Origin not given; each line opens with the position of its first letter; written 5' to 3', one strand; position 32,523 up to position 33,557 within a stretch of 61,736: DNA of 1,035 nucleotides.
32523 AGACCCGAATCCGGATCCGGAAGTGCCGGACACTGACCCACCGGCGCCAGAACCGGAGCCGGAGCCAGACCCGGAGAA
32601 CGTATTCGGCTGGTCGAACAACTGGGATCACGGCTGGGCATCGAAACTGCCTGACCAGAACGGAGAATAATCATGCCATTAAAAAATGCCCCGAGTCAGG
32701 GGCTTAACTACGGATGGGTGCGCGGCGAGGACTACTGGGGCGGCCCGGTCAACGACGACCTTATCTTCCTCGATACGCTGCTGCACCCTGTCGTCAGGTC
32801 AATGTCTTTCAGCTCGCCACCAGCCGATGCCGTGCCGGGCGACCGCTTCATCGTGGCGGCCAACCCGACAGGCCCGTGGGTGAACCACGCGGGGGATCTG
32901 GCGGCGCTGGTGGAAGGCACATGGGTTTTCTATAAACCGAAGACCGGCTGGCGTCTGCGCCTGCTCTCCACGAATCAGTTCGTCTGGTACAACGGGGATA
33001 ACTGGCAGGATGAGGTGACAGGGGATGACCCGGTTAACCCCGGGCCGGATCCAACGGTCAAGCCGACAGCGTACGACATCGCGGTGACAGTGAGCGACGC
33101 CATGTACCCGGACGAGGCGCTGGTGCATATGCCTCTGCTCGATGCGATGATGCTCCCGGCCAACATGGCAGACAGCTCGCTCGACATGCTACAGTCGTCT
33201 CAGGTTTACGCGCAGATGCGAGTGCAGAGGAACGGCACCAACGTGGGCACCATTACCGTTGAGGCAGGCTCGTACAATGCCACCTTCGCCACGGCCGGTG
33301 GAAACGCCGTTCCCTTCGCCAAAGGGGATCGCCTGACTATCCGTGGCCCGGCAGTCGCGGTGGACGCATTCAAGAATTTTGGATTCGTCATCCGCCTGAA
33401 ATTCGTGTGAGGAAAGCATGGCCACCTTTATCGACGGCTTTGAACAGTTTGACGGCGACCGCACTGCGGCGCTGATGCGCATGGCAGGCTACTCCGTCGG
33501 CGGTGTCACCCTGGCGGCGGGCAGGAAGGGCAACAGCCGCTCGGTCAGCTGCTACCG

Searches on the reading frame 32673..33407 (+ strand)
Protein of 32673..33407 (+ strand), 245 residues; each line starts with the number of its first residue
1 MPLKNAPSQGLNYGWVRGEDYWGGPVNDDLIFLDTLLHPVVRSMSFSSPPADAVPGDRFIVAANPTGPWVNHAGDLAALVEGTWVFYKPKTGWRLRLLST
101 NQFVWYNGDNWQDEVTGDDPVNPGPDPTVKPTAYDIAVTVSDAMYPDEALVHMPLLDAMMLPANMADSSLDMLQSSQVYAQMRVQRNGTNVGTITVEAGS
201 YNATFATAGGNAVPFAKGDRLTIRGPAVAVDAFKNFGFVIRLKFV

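Call 6: search_protein_families(library=pfam, proteins=[window:32673-33407:+], max_evalue=0.01)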
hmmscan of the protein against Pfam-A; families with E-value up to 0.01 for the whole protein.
window:32673-33407:+ (245 aa): 1 family
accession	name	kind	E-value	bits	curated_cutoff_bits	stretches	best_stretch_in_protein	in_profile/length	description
PF10983.13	DUF2793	-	7.6e-25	87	27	1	26-112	1-87/87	Protein of unknown function (DUF2793)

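Call 8: search_protein_families(library=phrogs, proteins=[window:32673-33407:+], max_evalue=0.001)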
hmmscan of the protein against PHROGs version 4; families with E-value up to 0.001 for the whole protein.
window:32673-33407:+ (245 aa): 9 families
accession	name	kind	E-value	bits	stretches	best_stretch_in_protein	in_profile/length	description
phrog_7049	-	tail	2.9e-109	365.3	1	1-245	1-246/246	tail fiber protein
phrog_5363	-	unknown function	3.2e-23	83.8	1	1-134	3-137/245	-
phrog_35360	-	tail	1e-20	75.1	1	1-112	1-110/260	tail fiber protein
phrog_15388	-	unknown function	1.6e-20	74.7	1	25-124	22-122/345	-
phrog_13925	-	unknown function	1.2e-19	71.3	1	26-210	23-198/640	-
phrog_21978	-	unknown function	1.2e-14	55.7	1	6-132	5-127/220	-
phrog_25093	-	unknown function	9.8e-13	48.7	1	27-118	28-119/564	-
phrog_9625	-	unknown function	9.1e-07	27.8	1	154-232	1491-1576/1586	-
phrog_11585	-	unknown function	0.00046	20.2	1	189-229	222-263/280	-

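Call 32: search_solved_structures(query=window:32673-33407:+, max_evalue=1, show_alignments=3)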
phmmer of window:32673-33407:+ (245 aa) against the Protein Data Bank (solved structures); distinct sequences matched with E-value up to 1: 3.
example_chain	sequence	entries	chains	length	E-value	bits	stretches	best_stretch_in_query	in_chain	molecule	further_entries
8gtc_S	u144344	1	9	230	0.0013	21.4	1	27-117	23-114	Ribonuclease III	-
3ti2_A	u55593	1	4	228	0.18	14.4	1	164-224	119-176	3-phosphoshikimate 1-carboxyvinyltransferase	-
3nvs_A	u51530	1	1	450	0.43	13.2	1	164-224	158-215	3-phosphoshikimate 1-carboxyvinyltransferase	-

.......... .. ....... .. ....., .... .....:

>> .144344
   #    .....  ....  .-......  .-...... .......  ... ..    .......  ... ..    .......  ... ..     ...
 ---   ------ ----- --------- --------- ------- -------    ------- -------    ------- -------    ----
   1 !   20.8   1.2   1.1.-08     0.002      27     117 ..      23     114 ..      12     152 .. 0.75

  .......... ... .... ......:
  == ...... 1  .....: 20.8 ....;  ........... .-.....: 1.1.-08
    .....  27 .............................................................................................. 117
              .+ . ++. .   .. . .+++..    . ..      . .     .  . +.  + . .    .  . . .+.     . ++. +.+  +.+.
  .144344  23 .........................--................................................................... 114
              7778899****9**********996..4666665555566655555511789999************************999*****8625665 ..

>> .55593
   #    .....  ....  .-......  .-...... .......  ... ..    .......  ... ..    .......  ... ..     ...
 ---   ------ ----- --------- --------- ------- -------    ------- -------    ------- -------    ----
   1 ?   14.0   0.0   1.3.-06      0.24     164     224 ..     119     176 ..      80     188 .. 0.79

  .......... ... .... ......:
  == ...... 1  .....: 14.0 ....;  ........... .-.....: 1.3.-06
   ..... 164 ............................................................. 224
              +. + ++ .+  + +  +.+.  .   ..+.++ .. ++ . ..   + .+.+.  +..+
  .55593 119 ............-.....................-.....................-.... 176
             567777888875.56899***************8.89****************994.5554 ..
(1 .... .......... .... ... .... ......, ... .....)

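Call 46: find_homologous_proteins(query=window:32673-33407:+, max_evalue=0.00001)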
Query window:32673-33407:+ (245 aa): 45 proteins with E <= 0.00001 among 1041 candidates.
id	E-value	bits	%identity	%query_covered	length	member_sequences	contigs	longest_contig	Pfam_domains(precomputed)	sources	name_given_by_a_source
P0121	2.1e-164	563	100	100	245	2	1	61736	PF10983.14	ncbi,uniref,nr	ncbi:tail fiber protein [Cronobacter phage JC01]|uniref:Tail fiber protein n=1 Tax=Cronobacter phage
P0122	3.4e-136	471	82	100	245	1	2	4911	PF10983.14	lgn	-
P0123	2.3e-129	448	76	100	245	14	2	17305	PF10983.14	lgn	-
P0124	6.2e-128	444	75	100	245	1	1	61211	PF10983.14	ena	-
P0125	1.1e-124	433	74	100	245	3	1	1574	PF10983.14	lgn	-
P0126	3.1e-124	431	75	100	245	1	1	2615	PF10983.14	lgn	-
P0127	7.1e-124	430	73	100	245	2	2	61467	PF10983.14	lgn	-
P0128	1.4e-123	429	72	100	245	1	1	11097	PF10983.14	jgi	jgi:hypothetical protein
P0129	3.5e-123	428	75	100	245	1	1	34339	PF10983.14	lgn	-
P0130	4.1e-123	428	73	100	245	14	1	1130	PF10983.14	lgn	-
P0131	8.4e-123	427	72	100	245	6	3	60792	PF10983.14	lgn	-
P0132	1.8e-121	422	74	100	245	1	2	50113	PF10983.14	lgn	-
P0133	2.1e-121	422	71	100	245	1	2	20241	PF10983.14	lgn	-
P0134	8.8e-121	420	72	100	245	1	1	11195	PF10983.14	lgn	-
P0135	2.4e-119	415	70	100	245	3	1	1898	PF10983.14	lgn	-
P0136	5.4e-114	398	68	100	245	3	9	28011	PF10983.14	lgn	-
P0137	2.5e-113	396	68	100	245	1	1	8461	PF10983.14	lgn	-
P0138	4.6e-111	388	64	100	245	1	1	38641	PF10983.14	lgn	-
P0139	1.6e-110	387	67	100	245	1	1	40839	PF10983.14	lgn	-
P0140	1.9e-108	380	64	100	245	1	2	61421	PF10983.14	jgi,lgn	jgi:hypothetical protein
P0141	2.4e-108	379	66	100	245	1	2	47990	PF10983.14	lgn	-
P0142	1.8e-105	370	64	100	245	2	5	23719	PF10983.14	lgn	-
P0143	2.7e-104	366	64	100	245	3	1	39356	PF10983.14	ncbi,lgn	-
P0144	6.9e-104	365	64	100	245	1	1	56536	PF10983.14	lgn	-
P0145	1.1e-103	364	62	100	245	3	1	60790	PF10983.14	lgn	-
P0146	2.9e-103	363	64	100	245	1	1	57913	PF10983.14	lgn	-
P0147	7.6e-103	361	62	100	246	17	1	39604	PF10983.14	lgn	-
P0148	1.3e-102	361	63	100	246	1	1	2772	PF10983.14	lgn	-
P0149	1.8e-102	360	64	100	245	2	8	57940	PF10983.14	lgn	-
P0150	1.7e-101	357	62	100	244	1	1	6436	PF10983.14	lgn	-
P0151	6.6e-101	355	62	100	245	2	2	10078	PF10983.14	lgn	-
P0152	3.2e-98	346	62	100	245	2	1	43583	PF10983.14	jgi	-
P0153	1.2e-97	344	62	100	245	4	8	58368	PF10983.14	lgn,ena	-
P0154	2.8e-95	337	60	100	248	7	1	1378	PF10983.14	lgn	-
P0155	7.8e-95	335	58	100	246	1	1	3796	PF10983.14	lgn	-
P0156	4.7e-94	333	61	99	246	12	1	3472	PF10983.14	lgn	-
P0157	6.7e-94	332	59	100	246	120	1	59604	PF10983.14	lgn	-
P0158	6.7e-93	329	57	100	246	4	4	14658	PF10983.14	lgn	-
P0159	7.3e-92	325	57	99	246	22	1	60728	PF10983.14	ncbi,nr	ncbi:tail fiber protein [Providencia phage vB_PreS-PatoteraRojo]|nr:tail fiber protein [Providencia 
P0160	1.6e-91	324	59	100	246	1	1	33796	PF10983.14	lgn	-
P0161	2.9e-91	323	56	100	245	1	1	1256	PF10983.14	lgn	-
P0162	5.0e-90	319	57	99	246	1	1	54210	PF10983.14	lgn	-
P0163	1.3e-86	308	60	90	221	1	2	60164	PF10983.14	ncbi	ncbi:TPA: DUF2793 domain-containing protein [Serratia marcescens]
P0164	2.4e-83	298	53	99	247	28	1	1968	PF10983.14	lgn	-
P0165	3.1e-73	264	51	100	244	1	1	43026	PF10983.14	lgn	-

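Call 48: search_solved_structures(query=A2, max_evalue=10, show_alignments=3)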
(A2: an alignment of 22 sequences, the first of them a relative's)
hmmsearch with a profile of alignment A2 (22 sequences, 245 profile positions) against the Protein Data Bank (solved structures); distinct sequences matched with E-value up to 10: 3.
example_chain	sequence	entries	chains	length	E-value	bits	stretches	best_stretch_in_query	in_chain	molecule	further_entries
8gtc_S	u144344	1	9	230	2.4e-06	30.4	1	26-112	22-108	Ribonuclease III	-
8rk3_a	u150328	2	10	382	0.13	14.9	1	5-118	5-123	DUF2793 domain-containing protein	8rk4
7qy5_A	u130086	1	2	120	1.4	11.5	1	71-135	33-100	NURS complex subunit pir2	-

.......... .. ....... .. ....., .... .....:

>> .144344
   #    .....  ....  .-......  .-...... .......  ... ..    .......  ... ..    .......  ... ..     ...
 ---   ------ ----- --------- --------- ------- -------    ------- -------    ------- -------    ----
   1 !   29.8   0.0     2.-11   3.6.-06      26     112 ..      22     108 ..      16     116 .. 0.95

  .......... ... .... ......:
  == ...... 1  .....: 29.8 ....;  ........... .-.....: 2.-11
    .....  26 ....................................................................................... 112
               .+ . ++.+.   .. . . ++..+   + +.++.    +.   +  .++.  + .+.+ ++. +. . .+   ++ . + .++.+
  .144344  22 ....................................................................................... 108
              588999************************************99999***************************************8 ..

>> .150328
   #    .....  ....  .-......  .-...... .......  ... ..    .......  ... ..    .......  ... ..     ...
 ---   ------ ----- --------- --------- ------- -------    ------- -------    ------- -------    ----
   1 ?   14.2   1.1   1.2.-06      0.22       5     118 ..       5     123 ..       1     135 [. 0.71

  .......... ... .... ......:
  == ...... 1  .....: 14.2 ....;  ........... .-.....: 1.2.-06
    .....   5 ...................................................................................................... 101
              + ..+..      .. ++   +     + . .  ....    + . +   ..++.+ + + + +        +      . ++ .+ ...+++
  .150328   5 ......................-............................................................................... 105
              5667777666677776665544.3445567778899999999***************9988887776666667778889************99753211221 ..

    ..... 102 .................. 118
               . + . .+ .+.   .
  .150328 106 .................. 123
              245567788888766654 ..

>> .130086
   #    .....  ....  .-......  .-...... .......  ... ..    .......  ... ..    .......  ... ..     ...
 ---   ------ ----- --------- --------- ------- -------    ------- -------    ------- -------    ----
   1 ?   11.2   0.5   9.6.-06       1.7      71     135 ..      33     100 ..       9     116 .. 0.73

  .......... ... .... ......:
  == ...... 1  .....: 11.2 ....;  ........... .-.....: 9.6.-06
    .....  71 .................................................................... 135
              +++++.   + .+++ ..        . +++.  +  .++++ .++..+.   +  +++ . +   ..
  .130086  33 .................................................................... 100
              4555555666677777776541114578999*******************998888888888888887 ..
